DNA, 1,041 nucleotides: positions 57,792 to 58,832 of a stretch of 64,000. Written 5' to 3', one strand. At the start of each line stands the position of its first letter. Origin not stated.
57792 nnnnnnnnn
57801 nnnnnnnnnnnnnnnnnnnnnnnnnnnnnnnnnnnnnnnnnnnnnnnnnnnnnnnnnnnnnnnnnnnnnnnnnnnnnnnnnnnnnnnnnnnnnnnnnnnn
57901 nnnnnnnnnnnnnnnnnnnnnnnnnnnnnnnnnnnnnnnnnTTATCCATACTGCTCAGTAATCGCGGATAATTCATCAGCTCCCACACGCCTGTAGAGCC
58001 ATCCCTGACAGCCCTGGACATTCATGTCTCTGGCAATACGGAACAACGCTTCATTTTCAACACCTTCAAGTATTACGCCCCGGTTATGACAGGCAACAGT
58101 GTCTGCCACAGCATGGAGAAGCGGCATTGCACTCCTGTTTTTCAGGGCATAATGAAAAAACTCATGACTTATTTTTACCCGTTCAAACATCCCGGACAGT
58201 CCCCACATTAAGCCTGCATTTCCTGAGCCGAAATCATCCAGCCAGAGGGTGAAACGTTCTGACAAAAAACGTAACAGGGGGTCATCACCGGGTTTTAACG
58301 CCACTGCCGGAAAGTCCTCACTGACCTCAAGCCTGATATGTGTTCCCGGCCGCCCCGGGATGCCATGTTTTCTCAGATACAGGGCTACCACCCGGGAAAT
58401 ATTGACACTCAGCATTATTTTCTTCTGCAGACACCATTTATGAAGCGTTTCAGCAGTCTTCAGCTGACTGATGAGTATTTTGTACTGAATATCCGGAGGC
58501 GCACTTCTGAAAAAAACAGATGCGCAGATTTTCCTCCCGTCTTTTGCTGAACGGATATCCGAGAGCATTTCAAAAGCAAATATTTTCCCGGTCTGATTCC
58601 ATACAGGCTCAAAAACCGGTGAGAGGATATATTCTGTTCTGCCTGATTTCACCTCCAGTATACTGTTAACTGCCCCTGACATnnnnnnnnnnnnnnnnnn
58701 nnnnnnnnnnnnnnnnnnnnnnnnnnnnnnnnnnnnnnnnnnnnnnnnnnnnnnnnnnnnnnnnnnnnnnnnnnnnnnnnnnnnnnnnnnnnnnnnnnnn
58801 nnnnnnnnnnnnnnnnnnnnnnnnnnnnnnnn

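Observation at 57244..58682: Fimbria-linked regulatory pair: EAL-domain protein plus PapX/SfaX-type MarR regulator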

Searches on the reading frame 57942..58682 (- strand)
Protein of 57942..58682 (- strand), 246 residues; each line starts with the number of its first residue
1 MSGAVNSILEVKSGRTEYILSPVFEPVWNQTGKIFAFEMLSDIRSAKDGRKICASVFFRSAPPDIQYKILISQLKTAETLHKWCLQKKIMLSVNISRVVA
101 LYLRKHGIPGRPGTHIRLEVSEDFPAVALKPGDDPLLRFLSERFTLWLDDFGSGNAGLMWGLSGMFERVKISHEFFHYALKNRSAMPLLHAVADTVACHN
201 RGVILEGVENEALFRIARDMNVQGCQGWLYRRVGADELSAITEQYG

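Call 7: profile_search(protein=window:57942-58682:-)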
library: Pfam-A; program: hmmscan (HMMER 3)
A. the first sequence (246 residues): domains with independent E <= 10: 1; with E <= 0.001: 1
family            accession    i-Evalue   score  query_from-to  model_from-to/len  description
EAL               PF00563.25    9.9e-18    64.8      20-230        13-233/236  EAL domain

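Call 9: search_solved_structures(query=window:57942-58682:-, max_evalue=0.001, show_alignments=4)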
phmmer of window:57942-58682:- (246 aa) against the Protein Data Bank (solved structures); distinct sequences matched with E-value up to 0.001: 9.
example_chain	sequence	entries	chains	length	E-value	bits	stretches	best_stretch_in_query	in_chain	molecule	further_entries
4es4_A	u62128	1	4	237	1.3e-09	41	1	25-241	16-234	Putative cyclic di-GMP regulator CdgR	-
3tlq_A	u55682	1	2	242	1.4e-09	41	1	24-241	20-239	Regulatory protein YdiV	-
5hxg_A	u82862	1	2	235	3.6e-09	39.6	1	25-240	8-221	Uncharacterized protein STM1697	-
4hu3_A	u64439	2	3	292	1.9e-06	30.6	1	145-237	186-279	Oxygen sensor protein DosP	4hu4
9clo_A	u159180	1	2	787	1.3e-05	27.9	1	145-237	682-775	Oxygen sensor protein DosP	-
9cmf_A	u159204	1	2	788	1.3e-05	27.9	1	145-237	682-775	Oxygen sensor protein DosP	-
9bgv_A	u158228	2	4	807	1.4e-05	27.9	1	145-237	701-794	Oxygen sensor protein DosP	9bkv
9cdr_A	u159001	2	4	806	1.4e-05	27.9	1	145-237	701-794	Oxygen sensor protein DosP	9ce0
8arv_A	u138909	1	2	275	0.00021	24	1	95-239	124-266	Bifunctional diguanylate cyclase/phosphodiesterase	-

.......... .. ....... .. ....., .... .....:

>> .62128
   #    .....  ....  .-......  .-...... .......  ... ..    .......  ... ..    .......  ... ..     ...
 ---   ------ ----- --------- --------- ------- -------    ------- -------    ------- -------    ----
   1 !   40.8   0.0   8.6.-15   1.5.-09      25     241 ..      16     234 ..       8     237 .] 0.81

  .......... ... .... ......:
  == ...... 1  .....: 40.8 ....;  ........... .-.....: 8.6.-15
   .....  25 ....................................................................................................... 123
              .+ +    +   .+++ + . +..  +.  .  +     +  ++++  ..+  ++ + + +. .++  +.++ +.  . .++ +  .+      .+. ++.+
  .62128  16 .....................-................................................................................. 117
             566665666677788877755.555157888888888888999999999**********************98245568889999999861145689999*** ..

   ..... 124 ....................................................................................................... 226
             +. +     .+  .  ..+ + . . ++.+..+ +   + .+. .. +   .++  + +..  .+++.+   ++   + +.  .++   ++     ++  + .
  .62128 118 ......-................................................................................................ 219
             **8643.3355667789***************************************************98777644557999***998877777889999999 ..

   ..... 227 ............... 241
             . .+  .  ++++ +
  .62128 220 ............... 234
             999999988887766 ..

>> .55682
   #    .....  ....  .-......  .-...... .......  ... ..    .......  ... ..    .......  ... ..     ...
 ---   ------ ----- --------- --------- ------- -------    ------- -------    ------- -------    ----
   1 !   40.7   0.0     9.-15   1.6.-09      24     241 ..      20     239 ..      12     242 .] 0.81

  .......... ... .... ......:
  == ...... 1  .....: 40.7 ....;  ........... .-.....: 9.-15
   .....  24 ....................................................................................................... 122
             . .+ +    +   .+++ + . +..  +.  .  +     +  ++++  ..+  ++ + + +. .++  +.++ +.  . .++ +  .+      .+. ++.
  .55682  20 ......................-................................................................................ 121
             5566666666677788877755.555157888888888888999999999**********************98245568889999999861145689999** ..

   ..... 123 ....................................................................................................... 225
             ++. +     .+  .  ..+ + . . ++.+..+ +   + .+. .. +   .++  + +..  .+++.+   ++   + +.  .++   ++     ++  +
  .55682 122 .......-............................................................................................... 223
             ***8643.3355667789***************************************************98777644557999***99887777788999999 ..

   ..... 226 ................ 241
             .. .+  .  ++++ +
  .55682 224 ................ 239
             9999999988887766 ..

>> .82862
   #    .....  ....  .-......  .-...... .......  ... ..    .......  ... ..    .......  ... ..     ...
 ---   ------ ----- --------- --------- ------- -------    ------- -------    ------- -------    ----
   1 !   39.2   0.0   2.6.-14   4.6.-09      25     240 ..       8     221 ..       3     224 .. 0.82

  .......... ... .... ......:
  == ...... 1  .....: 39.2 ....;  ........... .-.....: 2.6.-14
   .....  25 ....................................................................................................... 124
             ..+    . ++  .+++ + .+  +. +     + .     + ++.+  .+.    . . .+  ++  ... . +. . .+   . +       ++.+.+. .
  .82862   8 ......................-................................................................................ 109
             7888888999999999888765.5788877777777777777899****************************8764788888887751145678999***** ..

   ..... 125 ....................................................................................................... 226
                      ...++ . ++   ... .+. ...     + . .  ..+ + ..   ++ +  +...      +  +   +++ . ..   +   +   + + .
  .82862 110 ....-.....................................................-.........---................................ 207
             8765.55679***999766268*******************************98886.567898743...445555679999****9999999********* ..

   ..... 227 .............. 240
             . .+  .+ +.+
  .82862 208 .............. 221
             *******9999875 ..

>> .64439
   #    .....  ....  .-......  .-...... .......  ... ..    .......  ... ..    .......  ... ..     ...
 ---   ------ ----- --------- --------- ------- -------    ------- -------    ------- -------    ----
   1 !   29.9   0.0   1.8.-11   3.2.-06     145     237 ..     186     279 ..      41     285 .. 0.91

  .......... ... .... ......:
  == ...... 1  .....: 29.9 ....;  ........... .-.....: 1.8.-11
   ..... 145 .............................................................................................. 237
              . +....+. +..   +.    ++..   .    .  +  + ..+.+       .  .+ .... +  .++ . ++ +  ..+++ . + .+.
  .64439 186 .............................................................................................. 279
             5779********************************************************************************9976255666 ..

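Call 10: search_protein_families(proteins=[window:57942-58682:-], library=ncbifam)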
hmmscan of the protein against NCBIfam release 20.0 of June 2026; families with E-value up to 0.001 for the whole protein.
window:57942-58682:- (246 aa): 5 families
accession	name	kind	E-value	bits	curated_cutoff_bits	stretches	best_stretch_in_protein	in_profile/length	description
NF008617.0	PRK11596.1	equivalog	1.8e-19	70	190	1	23-238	33-248/255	cyclic-guanylate-specific phosphodiesterase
NF008467.0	PRK11359.1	equivalog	1.3e-06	26.7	857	1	145-237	694-787/800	oxygen-sensing cyclic-di-GMP phosphodiesterase DosP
NF052596.1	RR_EAL_PvrR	equivalog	2.1e-05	23.3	580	1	143-231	289-377/398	response regulator cyclic di-GMP phosphodiesterase PvrR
NF052458.1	PhdiestGepA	equivalog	0.00017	19.9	1200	1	147-232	745-830/840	phosphodiesterase GepA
NF007474.0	PRK10060.1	equivalog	0.00021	19.6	782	1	146-233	557-644/663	cyclic di-GMP phosphodiesterase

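Call 19: find_homologous_proteins(query=window:57942-58682:-, max_evalue=0.001)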
Query window:57942-58682:- (246 aa): 16 proteins with E <= 0.001 among 366 candidates.
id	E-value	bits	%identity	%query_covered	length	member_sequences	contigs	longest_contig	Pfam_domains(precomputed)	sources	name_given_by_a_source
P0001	2.2e-158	543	98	100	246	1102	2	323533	PF00563.26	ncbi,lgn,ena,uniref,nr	ncbi:transcriptional regulator SfaY [Escherichia coli]|uniref:transcriptional regulator SfaY n=1 Tax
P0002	4.2e-140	483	86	100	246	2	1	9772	PF00563.26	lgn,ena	-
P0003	6.4e-37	145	37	98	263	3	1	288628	PF00563.26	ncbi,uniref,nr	ncbi:EAL domain-containing protein [Kosakonia sp. H7A]|uniref:EAL domain-containing protein n=1 Tax=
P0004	1.9e-22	98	33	91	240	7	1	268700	PF00563.26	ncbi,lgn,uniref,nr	ncbi:cyclic diguanylate phosphodiesterase domain-containing protein [Yersinia aldovae]|uniref:EAL do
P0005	4.9e-20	90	29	88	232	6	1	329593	PF00563.26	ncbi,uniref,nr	ncbi:diguanylate phosphodiesterase [Brenneria corticis]|uniref:Diguanylate phosphodiesterase n=2 Tax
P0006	8.1e-20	89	33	85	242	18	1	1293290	PF00563.26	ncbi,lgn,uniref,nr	ncbi:cyclic diguanylate phosphodiesterase domain-containing protein [Yersinia intermedia]|uniref:Cyc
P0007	1.8e-19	88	30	78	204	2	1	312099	PF00563.26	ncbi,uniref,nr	ncbi:EAL domain-containing protein [Brenneria sp. MC1SB4.1]|uniref:EAL domain-containing protein n=2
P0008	2.6e-19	88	32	89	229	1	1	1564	PF00563.26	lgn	-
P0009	3.0e-19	87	29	95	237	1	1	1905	PF00563.26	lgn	-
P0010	3.7e-19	87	96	19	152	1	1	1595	-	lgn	-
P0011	5.3e-10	57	33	71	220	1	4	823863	PF00563.26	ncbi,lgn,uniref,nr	ncbi:EAL domain-containing protein [Erwinia psidii]|uniref:EAL domain-containing protein n=1 Tax=Erw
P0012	4.8e-9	54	33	65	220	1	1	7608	PF00563.26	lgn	-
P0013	9.9e-9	53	31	70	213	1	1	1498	PF00563.26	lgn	-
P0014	1.9e-8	52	26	89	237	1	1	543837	PF00563.26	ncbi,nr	ncbi:EAL domain-containing protein [Enterobacteriaceae bacterium 89]|nr:EAL domain-containing protei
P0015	1.6e-7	49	31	65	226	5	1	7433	PF00563.26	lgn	-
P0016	6.8e-6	44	27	85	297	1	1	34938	PF00563.26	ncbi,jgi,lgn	ncbi:MAG TPA: EAL domain-containing protein [Terracidiphilus sp.]|jgi:EAL domain-containing protein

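Call 38: find_encoding_contigs(protein=P0003, flank=8000, max_places=2)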
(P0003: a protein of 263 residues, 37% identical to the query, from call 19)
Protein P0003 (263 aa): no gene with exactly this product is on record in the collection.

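Call 39: find_encoding_contigs(protein=P0004, flank=8000, max_places=2)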
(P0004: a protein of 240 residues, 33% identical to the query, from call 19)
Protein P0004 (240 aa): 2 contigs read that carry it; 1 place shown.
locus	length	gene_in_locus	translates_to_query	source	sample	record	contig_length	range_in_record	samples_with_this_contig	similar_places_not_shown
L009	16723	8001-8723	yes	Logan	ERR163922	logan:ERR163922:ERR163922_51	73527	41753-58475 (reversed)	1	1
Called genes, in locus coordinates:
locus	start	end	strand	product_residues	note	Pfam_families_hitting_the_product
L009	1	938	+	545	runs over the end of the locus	PF00496:SBP_bac_5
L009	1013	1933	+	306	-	PF19300:BPD_transp_1_N, PF00528:BPD_transp_1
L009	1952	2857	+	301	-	PF12911:OppC_N, PF00528:BPD_transp_1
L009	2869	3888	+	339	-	PF00005:ABC_tran, PF13304:AAA_21 (weak), PF08352:oligo_HPY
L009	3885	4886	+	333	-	PF00005:ABC_tran, PF08352:oligo_HPY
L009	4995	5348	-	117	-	PF04269:DUF440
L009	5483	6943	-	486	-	PF13396:PLDc_N (weak), PF13091:PLDc_2, PF00614:PLDc, PF13091:PLDc_2, PF00614:PLDc (weak)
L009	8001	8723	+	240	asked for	PF00563:EAL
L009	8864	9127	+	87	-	-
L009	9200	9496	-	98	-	PF03795:YCII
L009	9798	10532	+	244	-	PF16031:TonB_N, PF03544:TonB_C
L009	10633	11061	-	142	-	PF03061:4HBT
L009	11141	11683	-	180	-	PF04279:IspA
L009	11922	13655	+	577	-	PF00916:Sulfate_transp, PF01740:STAS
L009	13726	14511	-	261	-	PF06790:UPF0259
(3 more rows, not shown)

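Call 41: search_solved_structures(query=A3, max_evalue=0.00001, show_alignments=0)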
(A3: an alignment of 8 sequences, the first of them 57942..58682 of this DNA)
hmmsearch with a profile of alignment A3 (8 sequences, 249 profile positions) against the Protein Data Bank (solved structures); distinct sequences matched with E-value up to 0.00001: 38.
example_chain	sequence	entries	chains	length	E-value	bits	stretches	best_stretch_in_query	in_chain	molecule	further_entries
5hxg_A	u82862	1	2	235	2.8e-44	154.6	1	22-244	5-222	Uncharacterized protein STM1697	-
4es4_A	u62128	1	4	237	3.1e-37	131.5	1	23-246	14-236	Putative cyclic di-GMP regulator CdgR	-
3tlq_A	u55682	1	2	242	3.2e-37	131.5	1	23-246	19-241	Regulatory protein YdiV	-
4kie_A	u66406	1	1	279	1.5e-16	63.8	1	18-234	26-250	Cyclic di-GMP phosphodiesterase YahA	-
4lj3_A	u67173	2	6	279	1.5e-16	63.7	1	18-234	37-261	Cyclic di-GMP phosphodiesterase YahA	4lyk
4hu3_A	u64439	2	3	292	2.3e-16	63.2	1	16-240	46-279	Oxygen sensor protein DosP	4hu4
7pk5_A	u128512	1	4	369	3e-16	62.8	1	18-234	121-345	Cyclic di-GMP phosphodiesterase PdeL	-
8arv_A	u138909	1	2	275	2.5e-15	59.8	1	108-244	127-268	Bifunctional diguanylate cyclase/phosphodiesterase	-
9cmf_A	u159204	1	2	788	2.6e-15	59.7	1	17-239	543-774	Oxygen sensor protein DosP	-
9clo_A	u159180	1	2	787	2.6e-15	59.7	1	17-239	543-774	Oxygen sensor protein DosP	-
9cdr_A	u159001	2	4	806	2.7e-15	59.7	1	17-239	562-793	Oxygen sensor protein DosP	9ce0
9bgv_A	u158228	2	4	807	2.7e-15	59.7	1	17-239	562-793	Oxygen sensor protein DosP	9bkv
2r6o_A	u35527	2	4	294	6.4e-15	58.4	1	31-238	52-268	Putative diguanylate cyclase/phosphodiesterase (GGDEF & EAL domains) | PUTATIVE DIGUANYLATE CYCLASE/PHOSPHODIESTERASE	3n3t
6hq4_A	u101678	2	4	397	1.7e-14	57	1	85-235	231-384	EAL Enzyme Bd1971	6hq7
6hq5_A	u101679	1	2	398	1.7e-14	57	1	85-235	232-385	EAL Enzyme Bd1971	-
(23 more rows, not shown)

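Call 44: predict_structure(alignment_id=A3)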
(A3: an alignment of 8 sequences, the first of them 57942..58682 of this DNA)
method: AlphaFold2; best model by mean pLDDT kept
length: 246 residues; sequences in the alignment: 8
mean_pLDDT: 88.8   pTM: 0.87
mean pLDDT of the five models: 88.8, 88.2, 88.0, 88.0, 87.3
residues with pLDDT >= 90: 157; 70-90: 76; 50-70: 11; < 50: 2
segments of 3 or more residues with pLDDT < 50: none
pLDDT, mean of each block of 10 residues (from residue 1): 64 91 94 94 93 89 90 89 89 92 84 78 79 90 93 87 94 94 93 94 94 93 88 88 87
secondary structure, 60 per line:
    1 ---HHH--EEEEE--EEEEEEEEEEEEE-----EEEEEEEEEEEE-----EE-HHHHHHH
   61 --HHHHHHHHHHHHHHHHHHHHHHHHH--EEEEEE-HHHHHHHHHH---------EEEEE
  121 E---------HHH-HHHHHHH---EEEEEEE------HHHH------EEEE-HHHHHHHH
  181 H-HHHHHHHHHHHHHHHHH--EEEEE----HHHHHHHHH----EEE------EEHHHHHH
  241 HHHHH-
elements in order: E9-13 E16-28 E34-45 H54-60 H63-87 E90-95 H97-106 E116-121 H135-141 E145-151 H158-161 E168-171 H173-181 H183-199 E202-206 H211-219 E224-226 H235-245

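Call 46: search_protein_families(proteins=[window:57942-58682:-], library=padloc, max_evalue=0.01)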
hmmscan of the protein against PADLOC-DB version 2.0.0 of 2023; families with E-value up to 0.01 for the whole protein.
window:57942-58682:- (246 aa): 0 families

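Call 47: fold_search(model_id=the predicted structure, library=pdb)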
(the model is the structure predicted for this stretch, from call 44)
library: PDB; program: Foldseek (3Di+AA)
matches with E <= 10: 805; with E <= 0.001: 103
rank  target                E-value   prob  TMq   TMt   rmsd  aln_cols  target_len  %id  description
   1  3tlq_A                9.8e-16  1.00  0.82  0.85   2.4       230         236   20  Crystal structure of EAL-like domain protein YdiV (released 2012-09-12)
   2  3tlq_B                1.5e-15  1.00  0.79  0.83   2.7       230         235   20  Crystal structure of EAL-like domain protein YdiV (released 2012-09-12)
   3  4es4_A                1.3e-12  1.00  0.72  0.85   2.6       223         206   19  Crystal structure of YdiV and FlhD complex (released 2012-10-10)
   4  3u2e_A                7.9e-12  1.00  0.66  0.63   5.4       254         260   23  EAL domain of phosphodiesterase PdeA in complex with 5'-pGpG and Mg++ (released 2011-10-12)
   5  5hxg_A                8.4e-12  1.00  0.70  0.81   3.2       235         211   22  STM1697-FlhD complex (released 2017-02-15)
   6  8arv_A                8.4e-12  1.00  0.67  0.65   4.9       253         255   21  Structure of the EAL domain of BifA from Pseudomonas aeruginosa (released 2023-04-12)
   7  3u2e_B                1.4e-11  1.00  0.65  0.63   5.5       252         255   23  EAL domain of phosphodiesterase PdeA in complex with 5'-pGpG and Mg++ (released 2011-10-12)
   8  3n3t_A                2.9e-11  1.00  0.69  0.66   4.3       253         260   20  Crystal structure of putative diguanylate cyclase/phosphodiesterase complex with cyclic di-gmp (released 2010-06-16)
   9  2r6o_A                3.1e-11  1.00  0.67  0.65   5.1       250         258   23  Crystal structure of putative diguanylate cyclase/phosphodiesterase from Thiobacillus denitrificans (released 2007-09-18)
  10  8arv_B                3.5e-11  1.00  0.66  0.64   5.5       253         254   21  Structure of the EAL domain of BifA from Pseudomonas aeruginosa (released 2023-04-12)
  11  4rnh                  6.2e-11  1.00  0.70  0.43   4.3       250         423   20  PaMorA tandem diguanylate cyclase - phosphodiesterase, c-di-GMP complex (released 2014-11-19)
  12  3n3t_B                1.3e-10  1.00  0.67  0.64   5.1       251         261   23  Crystal structure of putative diguanylate cyclase/phosphodiesterase complex with cyclic di-gmp (released 2010-06-16)
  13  5m1t_A                1.6e-10  1.00  0.67  0.67   4.9       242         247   21  PaMucR Phosphodiesterase, c-di-GMP complex (released 2017-03-01)
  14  6hq5_B                1.6e-10  1.00  0.69  0.47   4.6       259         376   21  Structure of EAL Enzyme Bd1971 - cAMP and cyclic-di-GMP bound form (released 2019-07-31)
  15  4es4_C                2.0e-10  1.00  0.71  0.87   2.4       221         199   18  Crystal structure of YdiV and FlhD complex (released 2012-10-10)
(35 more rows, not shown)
